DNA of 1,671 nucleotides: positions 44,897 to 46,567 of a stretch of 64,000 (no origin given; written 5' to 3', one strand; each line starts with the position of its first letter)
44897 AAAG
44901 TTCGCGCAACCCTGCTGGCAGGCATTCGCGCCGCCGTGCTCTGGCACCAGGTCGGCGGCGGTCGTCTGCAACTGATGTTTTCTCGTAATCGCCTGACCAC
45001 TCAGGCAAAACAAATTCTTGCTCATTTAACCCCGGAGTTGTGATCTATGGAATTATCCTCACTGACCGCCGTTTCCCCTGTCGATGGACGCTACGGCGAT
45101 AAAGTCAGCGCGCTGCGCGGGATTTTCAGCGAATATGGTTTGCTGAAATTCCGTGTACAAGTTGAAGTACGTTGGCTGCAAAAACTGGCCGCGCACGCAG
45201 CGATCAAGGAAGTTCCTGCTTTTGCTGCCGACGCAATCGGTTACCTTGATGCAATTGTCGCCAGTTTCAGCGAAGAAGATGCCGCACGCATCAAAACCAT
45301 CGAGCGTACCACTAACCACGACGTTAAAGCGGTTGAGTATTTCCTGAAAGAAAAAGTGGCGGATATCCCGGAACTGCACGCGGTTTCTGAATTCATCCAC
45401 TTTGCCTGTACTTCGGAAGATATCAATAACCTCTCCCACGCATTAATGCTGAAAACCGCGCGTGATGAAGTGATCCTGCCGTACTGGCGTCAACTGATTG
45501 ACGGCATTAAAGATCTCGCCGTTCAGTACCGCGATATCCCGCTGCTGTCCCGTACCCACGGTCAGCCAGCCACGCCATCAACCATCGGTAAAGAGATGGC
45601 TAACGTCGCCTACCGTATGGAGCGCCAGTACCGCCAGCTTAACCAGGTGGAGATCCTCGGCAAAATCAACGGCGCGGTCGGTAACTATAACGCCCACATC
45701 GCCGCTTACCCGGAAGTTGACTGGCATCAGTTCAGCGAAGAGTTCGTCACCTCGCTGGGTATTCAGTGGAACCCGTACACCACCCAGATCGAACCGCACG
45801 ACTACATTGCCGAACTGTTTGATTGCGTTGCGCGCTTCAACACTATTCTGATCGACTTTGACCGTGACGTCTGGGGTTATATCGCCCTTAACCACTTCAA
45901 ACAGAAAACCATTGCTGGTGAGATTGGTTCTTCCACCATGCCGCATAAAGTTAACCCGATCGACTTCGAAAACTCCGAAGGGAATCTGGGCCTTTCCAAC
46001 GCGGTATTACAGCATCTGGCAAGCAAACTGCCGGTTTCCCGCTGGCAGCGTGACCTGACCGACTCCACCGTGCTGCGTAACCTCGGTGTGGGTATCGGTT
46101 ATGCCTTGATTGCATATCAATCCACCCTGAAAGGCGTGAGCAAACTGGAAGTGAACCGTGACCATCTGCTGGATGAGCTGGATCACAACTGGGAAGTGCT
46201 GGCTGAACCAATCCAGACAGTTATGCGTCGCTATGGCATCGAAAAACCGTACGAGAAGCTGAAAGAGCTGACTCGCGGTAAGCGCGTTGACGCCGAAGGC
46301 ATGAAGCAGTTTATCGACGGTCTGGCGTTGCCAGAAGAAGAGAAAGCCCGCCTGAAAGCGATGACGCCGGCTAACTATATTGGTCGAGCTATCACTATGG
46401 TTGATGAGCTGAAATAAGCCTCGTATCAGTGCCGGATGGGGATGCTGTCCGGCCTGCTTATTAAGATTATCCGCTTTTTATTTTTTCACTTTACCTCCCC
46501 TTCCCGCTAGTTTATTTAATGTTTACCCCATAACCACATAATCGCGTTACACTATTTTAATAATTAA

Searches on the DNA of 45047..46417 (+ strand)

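Call 11: search_dna_similar(query=window:45047-46417:+, collection=ecoli_genomes, mode=near, max_rows=6)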
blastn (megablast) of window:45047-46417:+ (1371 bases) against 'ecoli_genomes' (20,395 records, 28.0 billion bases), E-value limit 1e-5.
Records with a match: 5427; places in all: 5430; records where one place covers at least 80% of the query: 5427.
Genomes with a match: 5425 of 5426; with a place that covers at least 80% of the query: 5425. Places per genome that has any: lowest 1, median 1, highest 2. On chromosomes: 5419 places; on plasmids: 11.
Best place of each record, by identity: >=99% 9; 95-99% 5418.
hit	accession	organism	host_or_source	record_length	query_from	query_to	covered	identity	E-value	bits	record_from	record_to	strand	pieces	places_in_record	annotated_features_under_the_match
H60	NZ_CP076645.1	Escherichia coli strain MSI001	Mus musculus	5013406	1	1371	100%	99.1%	0e+0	2466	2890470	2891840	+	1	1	purB: adenylosuccinate lyase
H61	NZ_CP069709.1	Escherichia coli strain EA7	pig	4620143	1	1371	100%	99.1%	0e+0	2466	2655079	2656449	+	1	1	purB: adenylosuccinate lyase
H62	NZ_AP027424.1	Escherichia coli strain B27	Musca domestica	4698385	1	1371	100%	99.1%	0e+0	2466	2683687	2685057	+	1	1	purB: adenylosuccinate lyase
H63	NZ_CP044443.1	Escherichia coli strain HeN100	-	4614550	1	1371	100%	99.1%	0e+0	2466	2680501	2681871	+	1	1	purB: adenylosuccinate lyase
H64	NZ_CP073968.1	Escherichia coli strain MB30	Poultry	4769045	1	1371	100%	99.1%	0e+0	2466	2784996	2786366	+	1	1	purB: adenylosuccinate lyase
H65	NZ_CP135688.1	Escherichia coli strain TUM2820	missing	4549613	1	1371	100%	99.1%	0e+0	2466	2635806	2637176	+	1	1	purB: adenylosuccinate lyase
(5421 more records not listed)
